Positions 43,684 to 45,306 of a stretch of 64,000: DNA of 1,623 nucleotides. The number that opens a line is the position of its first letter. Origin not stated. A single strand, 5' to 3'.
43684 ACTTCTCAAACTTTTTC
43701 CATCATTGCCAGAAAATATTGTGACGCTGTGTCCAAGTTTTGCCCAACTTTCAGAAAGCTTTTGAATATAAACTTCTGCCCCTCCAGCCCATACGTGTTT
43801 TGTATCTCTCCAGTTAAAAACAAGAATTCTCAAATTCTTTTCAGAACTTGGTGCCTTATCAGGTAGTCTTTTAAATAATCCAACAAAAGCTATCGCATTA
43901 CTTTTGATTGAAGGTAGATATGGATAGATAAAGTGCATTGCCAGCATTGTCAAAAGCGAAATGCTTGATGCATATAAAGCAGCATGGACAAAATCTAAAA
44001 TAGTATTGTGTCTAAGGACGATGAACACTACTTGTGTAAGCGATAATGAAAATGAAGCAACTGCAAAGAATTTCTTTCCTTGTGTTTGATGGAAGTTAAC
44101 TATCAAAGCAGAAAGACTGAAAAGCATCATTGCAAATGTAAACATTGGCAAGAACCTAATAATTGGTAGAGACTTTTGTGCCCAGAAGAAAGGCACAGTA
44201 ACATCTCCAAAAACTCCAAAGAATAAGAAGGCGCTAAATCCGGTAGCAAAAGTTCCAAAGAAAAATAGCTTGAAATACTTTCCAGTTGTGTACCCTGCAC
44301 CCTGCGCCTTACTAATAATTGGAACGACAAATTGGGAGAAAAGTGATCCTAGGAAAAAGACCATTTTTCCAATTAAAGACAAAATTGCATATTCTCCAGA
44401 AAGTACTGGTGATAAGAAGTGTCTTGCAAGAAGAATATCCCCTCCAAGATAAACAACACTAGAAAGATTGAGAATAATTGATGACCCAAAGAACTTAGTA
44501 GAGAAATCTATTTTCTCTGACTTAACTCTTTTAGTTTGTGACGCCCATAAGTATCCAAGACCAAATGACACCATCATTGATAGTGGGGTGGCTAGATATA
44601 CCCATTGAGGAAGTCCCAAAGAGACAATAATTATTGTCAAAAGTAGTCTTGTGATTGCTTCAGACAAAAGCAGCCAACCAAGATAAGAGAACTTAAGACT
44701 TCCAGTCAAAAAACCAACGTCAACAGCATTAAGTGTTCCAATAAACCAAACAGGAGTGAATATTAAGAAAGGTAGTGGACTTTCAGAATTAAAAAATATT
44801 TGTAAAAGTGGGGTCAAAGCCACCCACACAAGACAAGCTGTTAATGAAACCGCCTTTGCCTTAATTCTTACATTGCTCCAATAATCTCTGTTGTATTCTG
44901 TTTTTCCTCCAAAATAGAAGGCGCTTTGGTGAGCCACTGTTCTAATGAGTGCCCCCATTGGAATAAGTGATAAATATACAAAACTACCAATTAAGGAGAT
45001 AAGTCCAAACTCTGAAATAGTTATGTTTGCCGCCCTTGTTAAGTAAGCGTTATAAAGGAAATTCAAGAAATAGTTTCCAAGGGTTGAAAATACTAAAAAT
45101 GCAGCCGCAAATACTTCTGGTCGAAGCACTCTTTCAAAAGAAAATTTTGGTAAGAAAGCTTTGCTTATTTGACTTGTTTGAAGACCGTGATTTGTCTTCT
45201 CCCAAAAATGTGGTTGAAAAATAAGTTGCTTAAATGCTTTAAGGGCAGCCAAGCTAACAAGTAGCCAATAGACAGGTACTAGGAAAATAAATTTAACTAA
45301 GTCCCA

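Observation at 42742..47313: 1523-aa single polypeptide combining GtrB/DPM1-like GT2, processive QxxRW GT2 synthase, a flippase-like multi-pass domain and a GT4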

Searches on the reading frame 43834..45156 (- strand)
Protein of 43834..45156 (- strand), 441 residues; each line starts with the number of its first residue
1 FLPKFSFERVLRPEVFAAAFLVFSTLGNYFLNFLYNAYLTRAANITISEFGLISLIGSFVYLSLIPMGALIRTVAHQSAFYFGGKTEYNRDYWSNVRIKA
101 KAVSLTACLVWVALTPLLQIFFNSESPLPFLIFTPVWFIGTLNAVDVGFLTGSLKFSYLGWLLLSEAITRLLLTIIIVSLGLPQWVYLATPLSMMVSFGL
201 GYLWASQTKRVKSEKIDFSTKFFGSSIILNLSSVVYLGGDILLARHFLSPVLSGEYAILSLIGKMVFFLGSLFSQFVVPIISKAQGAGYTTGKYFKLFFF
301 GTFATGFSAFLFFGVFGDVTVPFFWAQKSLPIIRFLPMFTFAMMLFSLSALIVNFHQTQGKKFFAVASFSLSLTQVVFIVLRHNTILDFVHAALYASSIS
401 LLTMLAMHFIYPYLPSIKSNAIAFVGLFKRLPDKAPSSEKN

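Call 7: search_protein_families(library=pfam, proteins=[window:43834-45156:-], max_evalue=1)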
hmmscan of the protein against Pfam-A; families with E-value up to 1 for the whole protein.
window:43834-45156:- (441 aa): 0 families
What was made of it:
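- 43864..45120 (-): Module MOP (aa 732-1150): 12-helix MOP-superfamily domain of the Wzx/PST (polysaccharide transport) kind, the putative lipid-linked glycan flippase. No hit for the window sequence itself (call 7).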

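Call 17: search_solved_structures(query=A1, max_evalue=10, show_alignments=2)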
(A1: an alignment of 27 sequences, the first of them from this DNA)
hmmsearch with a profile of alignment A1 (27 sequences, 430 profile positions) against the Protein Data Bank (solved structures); distinct sequences matched with E-value up to 10: 1.
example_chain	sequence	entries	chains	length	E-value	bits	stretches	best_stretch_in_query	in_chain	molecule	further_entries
6tpg_A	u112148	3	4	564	0.023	16.8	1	244-364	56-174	Orexin receptor type 2,GlgA glycogen synthase,Hypocretin receptor-2 | Orexin receptor type 2,GlgA glycogen synthase,Orexin receptor type 2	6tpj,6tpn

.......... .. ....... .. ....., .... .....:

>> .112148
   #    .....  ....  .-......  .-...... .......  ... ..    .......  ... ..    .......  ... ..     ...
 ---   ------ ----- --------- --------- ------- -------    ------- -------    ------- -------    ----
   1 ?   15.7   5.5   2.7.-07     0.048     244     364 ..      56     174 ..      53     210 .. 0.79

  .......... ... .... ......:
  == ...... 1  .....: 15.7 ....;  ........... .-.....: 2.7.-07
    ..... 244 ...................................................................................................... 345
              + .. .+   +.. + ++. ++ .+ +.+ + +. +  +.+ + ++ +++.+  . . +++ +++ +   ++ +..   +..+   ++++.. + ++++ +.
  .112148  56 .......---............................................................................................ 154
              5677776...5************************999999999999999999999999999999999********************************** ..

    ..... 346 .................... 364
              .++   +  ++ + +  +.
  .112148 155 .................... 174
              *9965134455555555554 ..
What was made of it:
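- Tried and rejected: Only a spurious GPCR-fusion hit at E 0.02 (call 17), so structure prediction was needed.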

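Call 18: search_protein_families(library=pfam, alignment_id=A1, max_evalue=1)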
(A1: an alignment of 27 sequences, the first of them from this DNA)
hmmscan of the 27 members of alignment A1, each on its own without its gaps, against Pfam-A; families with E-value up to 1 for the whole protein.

A. member 1, seq(426 aa): 0 families

B. families by the number of members that match (of 27 scanned): 9 families
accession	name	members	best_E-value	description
PF01943.22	Polysacc_synt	12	1.8e-10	Polysaccharide biosynthesis protein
PF13440.11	Polysacc_synt_3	4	2.5e-13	Polysaccharide biosynthesis protein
PF19401.4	DUF5976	1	0.00044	Family of unknown function (DUF5976)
PF14754.11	IFR3_antag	1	0.0035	Papain-like auto-proteinase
PF19706.4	DUF6203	1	0.01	Family of unknown function (DUF6203)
PF20712.2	CyanoTRADDas_TM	1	0.028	Cyanobacterial TRADD-N associated 2-Transmembrane domain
PF20197.3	DUF6560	1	0.053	Family of unknown function (DUF6560)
PF02197.22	RIIa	1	0.077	Regulatory subunit of type II PKA R-subunit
PF19506.4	DUF6040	1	0.32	Family of unknown function (DUF6040)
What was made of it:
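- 43864..45120 (-): PF01943 or PF13440 hits in 12 and 4 of 27 homologous domains (call 18).
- On MOP superfamily, PST/Wzx branch - module MOP: 12 and 4 of 27 homologous domains hit these models, with best E 1.8e-10 and 2.5e-13 (call 18).
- Closest known: Pel system PelF. Different: Only PF01943 and PF13440 matched, and no PelG model did (calls 7, 18).
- Checked: 12 of 27 homologous domains hit PF01943 Polysacc_synt (best 1.8e-10) and 4 hit PF13440 (2.5e-13) (call 18).
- Tried and rejected: Not supported: no PelG model matched the domain or its homologues (calls 7, 18).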

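Call 24: predict_structure(alignment_id=A1)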
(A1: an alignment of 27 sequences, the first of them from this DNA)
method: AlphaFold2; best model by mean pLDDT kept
length: 426 residues; sequences in the alignment: 27
mean_pLDDT: 90.5   pTM: 0.88
mean pLDDT of the five models: 90.5, 90.1, 90.1, 89.7, 88.8
residues with pLDDT >= 90: 297; 70-90: 106; 50-70: 20; < 50: 3
segments of 3 or more residues with pLDDT < 50: 1-3
pLDDT, mean of each block of 10 residues (from residue 1): 62 93 90 76 68 80 96 93 90 96 95 85 88 95 95 95 95 89 90 94 78 94 94 89 89 92 95 96 94 97 97 88 89 98 97 95 95 94 97 97 91 87 75
secondary structure, 60 per line:
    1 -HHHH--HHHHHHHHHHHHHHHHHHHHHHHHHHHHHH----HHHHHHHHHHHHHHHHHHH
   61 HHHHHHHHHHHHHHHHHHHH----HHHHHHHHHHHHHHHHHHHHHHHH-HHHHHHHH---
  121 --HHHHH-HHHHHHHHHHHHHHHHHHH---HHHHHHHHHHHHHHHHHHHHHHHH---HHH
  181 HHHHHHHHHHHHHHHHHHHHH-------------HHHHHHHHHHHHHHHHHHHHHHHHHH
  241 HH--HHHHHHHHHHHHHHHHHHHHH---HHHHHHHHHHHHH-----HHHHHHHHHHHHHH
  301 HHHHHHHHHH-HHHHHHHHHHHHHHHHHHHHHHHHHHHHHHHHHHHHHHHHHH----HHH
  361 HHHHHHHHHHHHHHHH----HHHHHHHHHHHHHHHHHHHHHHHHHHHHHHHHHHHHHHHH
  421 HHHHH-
elements in order: H2-5 H8-37 H42-80 H85-108 H110-117 H123-127 H129-147 H151-174 H178-201 H215-242 H245-265 H269-281 H287-310 H312-353 H358-376 H381-425
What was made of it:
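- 43864..45120 (-): AF2 model with pLDDT 90.5 (call 24).
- Checked: An AlphaFold2 model of aa 725-1150 built with 27 homologues has pLDDT 90.5 and pTM 0.88 (call 24).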

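Call 26: fold_search(model_id=the predicted structure, library=pdb)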
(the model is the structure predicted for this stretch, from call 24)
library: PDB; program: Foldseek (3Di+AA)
matches with E <= 10: 364; with E <= 0.001: 48
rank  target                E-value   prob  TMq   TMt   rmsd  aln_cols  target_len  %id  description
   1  3wbn_A                3.5e-07  1.00  0.65  0.62   5.4       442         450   17  Crystal structure of MATE in complex with MaL6 (released 2013-06-12)
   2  4mlb_C                4.7e-07  1.00  0.69  0.66   5.3       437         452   17  Reverse polarity of binding pocket suggests different function of a MOP superfamily transporter from Pyrococcus furios (released 2013-09-25)
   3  6hfb_D                5.1e-07  1.00  0.64  0.61   5.8       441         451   18  Outward-facing conformation of a multidrug resistance MATE family transporter of the MOP superfamily. (released 2019-06-12)
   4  3vvr_A                6.2e-07  1.00  0.66  0.65   5.3       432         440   18  Crystal structure of MATE in complex with MaD5 (released 2013-04-03)
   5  6gwh                  7.6e-07  1.00  0.65  0.63   5.4       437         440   17  Outward-facing conformation of a multidrug resistance MATE family transporter of the MOP superfamily. (released 2019-06-05)
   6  6hfb_C                1.1e-06  1.00  0.68  0.65   5.3       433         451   17  Outward-facing conformation of a multidrug resistance MATE family transporter of the MOP superfamily. (released 2019-06-12)
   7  3vvo                  1.4e-06  1.00  0.64  0.61   5.6       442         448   17  Crystal structure of MATE in the bent conformation (released 2013-04-03)
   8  6ids                  2.0e-06  1.00  0.70  0.69   5.4       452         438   14  Crystal structure of Vibrio cholerae MATE transporter VcmN D35N mutant (released 2019-01-16)
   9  4mlb_A                2.2e-06  1.00  0.65  0.62   5.7       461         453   15  Reverse polarity of binding pocket suggests different function of a MOP superfamily transporter from Pyrococcus furios (released 2013-09-25)
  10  6nc9                  2.7e-06  1.00  0.68  0.62   5.2       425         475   13  Lipid II flippase MurJ, outward-facing conformation (released 2019-04-17)
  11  3w4t                  3.3e-06  1.00  0.65  0.63   5.4       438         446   18  Crystal structure of MATE P26A mutant (released 2013-04-03)
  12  6hfb_B                3.4e-06  1.00  0.63  0.60   7.1       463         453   18  Outward-facing conformation of a multidrug resistance MATE family transporter of the MOP superfamily. (released 2019-06-12)
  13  4z3n                  3.8e-06  1.00  0.62  0.61   6.3       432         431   15  Crystal structure of the MATE transporter ClbM (released 2016-01-13)
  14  3vvp_B                4.0e-06  1.00  0.63  0.65   5.7       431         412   16  Crystal structure of MATE in complex with Br-NRF (released 2013-04-03)
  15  7dqk_A                4.1e-06  1.00  0.70  0.64   4.9       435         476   14  A nicotine MATE transporter, Nicotiana tabacum MATE2 (NtMATE2) (released 2021-06-09)
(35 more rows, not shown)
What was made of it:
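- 43864..45120 (-): Foldseek hits to MATE, MurJ and WzxE (call 26).
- On MOP superfamily, PST/Wzx branch - module MOP: Foldseek TM 0.62-0.74 over about 430 columns (call 26).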

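Call 31: search_protein_families(library=ncbifam, proteins=[window:43834-45156:-], max_evalue=1)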
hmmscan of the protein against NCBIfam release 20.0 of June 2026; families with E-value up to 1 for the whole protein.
window:43834-45156:- (441 aa): 0 families

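Call 94: search_protein_representatives(alignment_id=A1)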
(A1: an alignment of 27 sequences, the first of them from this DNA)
Query: 27 sequences, 430 profile positions. Proteins with E-value up to 0.001 (for the whole library): 5785; up to 1e-10: 3629; up to 1e-30: 597. The best 150 are listed.
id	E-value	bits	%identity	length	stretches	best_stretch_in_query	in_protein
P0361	4.6e-152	523.2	-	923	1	6-429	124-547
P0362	1.1e-149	515.5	-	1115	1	10-428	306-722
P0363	2.1e-147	507.9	-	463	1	3-421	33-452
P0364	2.3e-144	497.9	-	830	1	10-427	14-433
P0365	1.4e-141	488.7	-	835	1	17-429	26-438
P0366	5.5e-139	480.2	-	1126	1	12-398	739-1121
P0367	1.4e-138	478.8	-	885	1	8-412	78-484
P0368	1.9e-137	475.1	-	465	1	6-427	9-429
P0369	5.1e-137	473.7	-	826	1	7-424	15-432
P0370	5.5e-137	473.6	-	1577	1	6-429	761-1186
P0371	9.3e-137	472.8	-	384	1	3-356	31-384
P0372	1.0e-136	472.7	-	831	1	9-429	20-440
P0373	3.9e-135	467.5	-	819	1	11-419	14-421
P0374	3.4e-133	461.1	-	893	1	6-428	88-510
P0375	1.9e-132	458.6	-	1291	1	3-428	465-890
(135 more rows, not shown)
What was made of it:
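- The MOP subfamily occurs mostly as stand-alone or MOP-GT4 proteins (call 94).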
